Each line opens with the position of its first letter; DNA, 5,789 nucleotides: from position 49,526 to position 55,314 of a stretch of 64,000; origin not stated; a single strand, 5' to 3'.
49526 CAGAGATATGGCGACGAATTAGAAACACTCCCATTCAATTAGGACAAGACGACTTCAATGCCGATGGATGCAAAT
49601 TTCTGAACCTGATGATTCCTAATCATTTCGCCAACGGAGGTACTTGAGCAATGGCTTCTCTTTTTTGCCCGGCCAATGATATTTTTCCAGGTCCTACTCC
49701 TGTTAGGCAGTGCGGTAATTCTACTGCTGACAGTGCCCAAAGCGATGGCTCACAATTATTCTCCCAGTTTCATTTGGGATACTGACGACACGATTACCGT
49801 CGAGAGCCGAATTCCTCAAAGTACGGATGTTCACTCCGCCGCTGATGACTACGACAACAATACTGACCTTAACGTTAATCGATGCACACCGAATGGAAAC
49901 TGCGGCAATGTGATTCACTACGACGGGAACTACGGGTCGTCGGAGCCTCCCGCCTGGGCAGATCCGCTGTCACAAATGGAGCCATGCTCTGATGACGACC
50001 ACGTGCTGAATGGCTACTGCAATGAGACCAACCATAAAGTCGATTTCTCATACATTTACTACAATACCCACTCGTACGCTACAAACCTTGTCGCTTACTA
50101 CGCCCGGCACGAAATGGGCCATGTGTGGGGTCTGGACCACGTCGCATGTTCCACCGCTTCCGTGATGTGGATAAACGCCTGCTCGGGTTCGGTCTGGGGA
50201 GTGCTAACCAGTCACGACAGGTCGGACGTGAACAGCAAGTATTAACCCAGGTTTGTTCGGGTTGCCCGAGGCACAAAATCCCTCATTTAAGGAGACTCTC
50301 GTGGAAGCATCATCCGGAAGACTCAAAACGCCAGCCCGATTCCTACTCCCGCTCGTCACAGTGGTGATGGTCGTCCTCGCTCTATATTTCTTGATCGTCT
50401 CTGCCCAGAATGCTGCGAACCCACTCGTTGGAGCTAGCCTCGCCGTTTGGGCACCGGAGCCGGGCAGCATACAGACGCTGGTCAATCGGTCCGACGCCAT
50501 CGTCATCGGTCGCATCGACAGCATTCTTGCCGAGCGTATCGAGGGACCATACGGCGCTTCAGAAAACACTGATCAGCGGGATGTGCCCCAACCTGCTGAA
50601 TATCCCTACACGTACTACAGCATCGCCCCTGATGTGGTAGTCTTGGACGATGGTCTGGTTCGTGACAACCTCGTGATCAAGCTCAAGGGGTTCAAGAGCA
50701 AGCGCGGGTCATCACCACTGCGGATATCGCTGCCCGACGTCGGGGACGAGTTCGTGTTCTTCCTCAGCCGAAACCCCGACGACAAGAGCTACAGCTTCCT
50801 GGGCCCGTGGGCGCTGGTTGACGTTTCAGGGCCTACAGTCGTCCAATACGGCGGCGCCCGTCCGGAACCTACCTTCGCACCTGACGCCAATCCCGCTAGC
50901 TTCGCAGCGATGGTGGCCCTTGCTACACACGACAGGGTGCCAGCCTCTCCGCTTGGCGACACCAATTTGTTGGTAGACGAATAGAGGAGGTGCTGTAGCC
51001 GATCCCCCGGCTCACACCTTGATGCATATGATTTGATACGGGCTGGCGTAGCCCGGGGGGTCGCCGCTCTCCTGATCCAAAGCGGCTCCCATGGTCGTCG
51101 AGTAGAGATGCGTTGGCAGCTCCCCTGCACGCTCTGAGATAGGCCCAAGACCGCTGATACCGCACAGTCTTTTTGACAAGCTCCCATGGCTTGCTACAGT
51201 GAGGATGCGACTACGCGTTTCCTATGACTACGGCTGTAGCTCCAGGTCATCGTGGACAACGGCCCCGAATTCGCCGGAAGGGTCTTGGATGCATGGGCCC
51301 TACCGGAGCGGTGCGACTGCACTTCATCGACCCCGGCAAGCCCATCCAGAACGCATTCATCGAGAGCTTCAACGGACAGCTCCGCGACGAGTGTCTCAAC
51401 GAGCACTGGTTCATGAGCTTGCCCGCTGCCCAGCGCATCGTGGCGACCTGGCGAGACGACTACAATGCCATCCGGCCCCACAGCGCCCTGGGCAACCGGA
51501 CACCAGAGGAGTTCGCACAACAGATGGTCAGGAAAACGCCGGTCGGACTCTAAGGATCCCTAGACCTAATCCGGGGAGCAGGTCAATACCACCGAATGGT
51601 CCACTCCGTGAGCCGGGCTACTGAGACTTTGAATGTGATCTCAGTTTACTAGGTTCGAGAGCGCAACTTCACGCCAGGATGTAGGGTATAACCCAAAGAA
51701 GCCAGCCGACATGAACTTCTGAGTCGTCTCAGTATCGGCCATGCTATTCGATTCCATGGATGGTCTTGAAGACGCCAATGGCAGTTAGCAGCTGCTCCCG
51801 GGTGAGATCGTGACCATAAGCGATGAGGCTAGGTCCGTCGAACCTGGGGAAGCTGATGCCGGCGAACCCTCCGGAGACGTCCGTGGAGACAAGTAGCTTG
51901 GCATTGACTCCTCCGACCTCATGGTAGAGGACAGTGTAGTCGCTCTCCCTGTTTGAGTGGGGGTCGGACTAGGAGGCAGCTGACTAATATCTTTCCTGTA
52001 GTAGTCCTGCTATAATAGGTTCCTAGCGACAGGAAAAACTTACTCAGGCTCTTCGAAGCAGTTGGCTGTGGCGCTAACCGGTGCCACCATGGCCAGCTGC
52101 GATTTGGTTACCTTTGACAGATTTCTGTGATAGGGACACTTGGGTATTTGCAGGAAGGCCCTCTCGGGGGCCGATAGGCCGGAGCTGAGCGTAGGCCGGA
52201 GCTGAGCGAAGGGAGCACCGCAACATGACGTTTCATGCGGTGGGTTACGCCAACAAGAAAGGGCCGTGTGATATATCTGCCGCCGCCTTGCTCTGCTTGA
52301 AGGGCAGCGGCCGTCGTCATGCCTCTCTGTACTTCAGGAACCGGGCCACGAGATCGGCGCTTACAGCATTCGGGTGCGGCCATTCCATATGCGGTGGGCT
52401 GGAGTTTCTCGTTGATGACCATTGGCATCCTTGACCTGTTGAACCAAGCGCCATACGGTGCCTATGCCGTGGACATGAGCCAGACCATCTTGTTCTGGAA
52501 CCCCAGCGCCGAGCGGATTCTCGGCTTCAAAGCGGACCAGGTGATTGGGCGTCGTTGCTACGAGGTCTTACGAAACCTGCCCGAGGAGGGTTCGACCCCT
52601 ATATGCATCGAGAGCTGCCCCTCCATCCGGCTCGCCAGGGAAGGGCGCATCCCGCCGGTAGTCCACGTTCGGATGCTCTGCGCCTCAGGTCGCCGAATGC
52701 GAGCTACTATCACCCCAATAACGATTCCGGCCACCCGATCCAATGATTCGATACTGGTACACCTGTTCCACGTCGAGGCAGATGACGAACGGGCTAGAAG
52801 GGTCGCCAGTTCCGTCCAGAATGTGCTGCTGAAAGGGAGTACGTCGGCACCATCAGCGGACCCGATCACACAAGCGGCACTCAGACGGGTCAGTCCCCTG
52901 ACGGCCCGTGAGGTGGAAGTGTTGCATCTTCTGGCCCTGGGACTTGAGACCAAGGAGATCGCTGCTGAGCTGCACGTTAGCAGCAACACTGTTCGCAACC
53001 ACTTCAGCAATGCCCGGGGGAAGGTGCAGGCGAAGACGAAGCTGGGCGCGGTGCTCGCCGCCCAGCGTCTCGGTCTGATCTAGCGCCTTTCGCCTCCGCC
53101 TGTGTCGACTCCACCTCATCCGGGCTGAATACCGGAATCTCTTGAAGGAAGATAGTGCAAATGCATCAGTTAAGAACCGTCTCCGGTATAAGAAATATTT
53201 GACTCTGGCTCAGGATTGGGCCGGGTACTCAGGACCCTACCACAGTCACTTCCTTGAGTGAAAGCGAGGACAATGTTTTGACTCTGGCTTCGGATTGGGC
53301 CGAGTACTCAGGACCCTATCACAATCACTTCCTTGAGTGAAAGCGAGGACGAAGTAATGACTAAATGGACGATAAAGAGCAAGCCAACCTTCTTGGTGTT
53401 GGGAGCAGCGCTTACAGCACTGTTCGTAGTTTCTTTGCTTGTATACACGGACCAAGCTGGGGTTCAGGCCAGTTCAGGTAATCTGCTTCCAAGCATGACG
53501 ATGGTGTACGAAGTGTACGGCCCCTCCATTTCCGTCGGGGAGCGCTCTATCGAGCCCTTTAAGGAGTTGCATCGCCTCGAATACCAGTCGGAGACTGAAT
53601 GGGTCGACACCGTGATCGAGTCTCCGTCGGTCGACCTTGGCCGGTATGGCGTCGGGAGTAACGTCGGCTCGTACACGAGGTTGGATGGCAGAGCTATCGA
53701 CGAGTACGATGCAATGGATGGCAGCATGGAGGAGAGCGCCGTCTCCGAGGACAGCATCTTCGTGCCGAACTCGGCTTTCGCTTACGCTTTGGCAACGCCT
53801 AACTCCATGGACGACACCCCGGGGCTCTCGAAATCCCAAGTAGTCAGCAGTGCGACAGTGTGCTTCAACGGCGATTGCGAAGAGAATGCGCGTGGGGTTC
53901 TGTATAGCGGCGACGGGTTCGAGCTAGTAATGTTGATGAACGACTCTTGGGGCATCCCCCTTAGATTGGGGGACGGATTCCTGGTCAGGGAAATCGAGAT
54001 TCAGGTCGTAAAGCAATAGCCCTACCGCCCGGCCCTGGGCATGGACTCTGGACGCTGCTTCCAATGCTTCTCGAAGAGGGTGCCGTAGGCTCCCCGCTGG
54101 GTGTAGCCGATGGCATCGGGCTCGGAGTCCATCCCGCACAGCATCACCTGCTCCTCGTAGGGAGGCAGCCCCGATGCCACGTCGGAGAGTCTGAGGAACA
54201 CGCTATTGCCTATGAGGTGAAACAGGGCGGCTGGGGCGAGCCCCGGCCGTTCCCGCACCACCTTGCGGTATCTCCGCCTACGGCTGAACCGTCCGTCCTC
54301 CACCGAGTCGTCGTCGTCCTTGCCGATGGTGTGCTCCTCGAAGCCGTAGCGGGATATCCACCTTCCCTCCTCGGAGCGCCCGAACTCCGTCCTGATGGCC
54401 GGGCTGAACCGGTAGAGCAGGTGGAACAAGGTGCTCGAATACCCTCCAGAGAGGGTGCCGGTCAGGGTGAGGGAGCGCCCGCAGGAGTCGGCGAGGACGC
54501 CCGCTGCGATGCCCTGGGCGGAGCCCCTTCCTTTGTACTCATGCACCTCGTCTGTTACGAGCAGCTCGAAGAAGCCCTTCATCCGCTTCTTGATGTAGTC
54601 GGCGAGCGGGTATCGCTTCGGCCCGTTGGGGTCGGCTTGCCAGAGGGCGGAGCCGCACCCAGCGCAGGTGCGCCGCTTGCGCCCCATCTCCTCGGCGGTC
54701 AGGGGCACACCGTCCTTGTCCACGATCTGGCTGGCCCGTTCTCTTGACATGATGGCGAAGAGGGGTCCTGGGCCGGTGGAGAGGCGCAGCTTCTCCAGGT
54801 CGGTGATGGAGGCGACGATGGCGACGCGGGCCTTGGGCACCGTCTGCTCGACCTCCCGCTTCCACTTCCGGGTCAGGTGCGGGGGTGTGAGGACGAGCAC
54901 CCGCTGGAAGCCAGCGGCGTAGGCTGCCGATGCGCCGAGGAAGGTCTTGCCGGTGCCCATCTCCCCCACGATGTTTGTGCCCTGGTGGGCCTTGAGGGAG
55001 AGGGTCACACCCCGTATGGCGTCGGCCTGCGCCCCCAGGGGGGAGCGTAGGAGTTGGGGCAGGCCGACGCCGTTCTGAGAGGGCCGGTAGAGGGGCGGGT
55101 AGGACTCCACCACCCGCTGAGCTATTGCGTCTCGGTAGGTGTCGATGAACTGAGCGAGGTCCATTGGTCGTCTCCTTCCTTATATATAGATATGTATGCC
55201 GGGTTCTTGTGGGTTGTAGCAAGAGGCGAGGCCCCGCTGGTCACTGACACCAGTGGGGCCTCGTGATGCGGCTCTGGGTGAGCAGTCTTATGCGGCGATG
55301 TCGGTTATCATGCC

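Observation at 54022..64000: Phage/plasmid-like replication-recombination module, all on the minus strand and extending past the window end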

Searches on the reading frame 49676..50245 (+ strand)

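Call 7: search_protein_families(library=pfam, max_evalue=0.01, proteins=[window:49676-50245:+])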
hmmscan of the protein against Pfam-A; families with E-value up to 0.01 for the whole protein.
window:49676-50245:+ (189 aa): 2 families
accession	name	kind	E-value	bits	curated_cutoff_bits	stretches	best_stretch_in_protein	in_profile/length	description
PF00413.30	Peptidase_M10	-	0.0012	19.2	24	1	46-166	102-134/159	Matrixin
PF13582.12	Reprolysin_3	-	0.01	16.8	22.4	0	112-155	84-122/123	Metallo-peptidase family M12B Reprolysin-like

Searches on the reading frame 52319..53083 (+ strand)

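Call 7: search_protein_families(library=pfam, max_evalue=0.01, proteins=[window:52319-53083:+])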
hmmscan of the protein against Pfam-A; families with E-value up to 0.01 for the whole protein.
window:52319-53083:+ (254 aa): 9 families
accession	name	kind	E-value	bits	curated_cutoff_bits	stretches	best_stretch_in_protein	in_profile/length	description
PF00196.25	GerE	-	8.4e-15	54.6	23.5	1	193-246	2-55/57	Bacterial regulatory proteins, luxR family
PF00989.32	PAS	-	1.5e-07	31.8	22.6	1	40-85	6-51/113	PAS fold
PF13426.13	PAS_9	-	3.6e-07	30.8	27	1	51-135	6-83/103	PAS domain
PF08281.18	Sigma70_r4_2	-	7e-07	29.2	25.7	1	194-235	11-53/54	Sigma-70, region 4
PF08448.16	PAS_4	-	4.8e-06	27.2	23.1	1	41-86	1-46/110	PAS fold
PF13188.13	PAS_8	-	9.1e-06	25.8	21.8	1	39-90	5-53/65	PAS domain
PF07638.17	Sigma70_ECF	-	0.00022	21.6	21.1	1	188-239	133-182/185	ECF sigma factor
PF13384.12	HTH_23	-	0.00035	20.7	24.6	1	199-228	8-37/50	Homeodomain-like domain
PF04545.22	Sigma70_r4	-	0.0033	17.3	24.1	1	194-237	5-49/50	Sigma-70, region 4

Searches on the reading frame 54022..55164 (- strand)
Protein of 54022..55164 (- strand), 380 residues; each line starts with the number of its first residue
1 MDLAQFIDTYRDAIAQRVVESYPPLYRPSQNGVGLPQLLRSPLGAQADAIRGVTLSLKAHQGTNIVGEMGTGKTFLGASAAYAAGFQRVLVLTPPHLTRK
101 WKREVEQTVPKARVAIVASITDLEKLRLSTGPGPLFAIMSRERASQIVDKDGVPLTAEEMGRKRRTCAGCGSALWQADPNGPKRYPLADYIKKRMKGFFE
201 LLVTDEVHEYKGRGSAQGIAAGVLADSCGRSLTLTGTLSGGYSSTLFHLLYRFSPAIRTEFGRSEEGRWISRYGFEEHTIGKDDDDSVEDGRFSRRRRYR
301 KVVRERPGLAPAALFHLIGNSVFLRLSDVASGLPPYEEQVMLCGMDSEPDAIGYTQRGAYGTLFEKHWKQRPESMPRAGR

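Call 6: search_protein_families(library=pfam, max_evalue=0.01, proteins=[window:54022-55164:-])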
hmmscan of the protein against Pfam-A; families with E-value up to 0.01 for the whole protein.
window:54022-55164:- (380 aa): 1 family
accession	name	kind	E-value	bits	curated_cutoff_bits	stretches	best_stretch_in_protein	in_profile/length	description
PF04851.21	ResIII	-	2.7e-07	31.1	22.5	1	45-238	7-162/164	Type III restriction enzyme, res subunit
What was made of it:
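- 54022..55164 (-): Gene 14: fragment of an SNF2-like SF2 helicase. It has Walker A and the DEVH box only and an in-frame 40-aa deletion. The last 14 codons are read from unrelated sequence. Pfam ResIII 2.7e-7 (call 6).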

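Call 12: find_encoding_contigs(protein=window:54022-55164:-, flank=10000, max_places=10)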
Protein window:54022-55164:- (380 aa): no gene with exactly this product is on record in the collection.
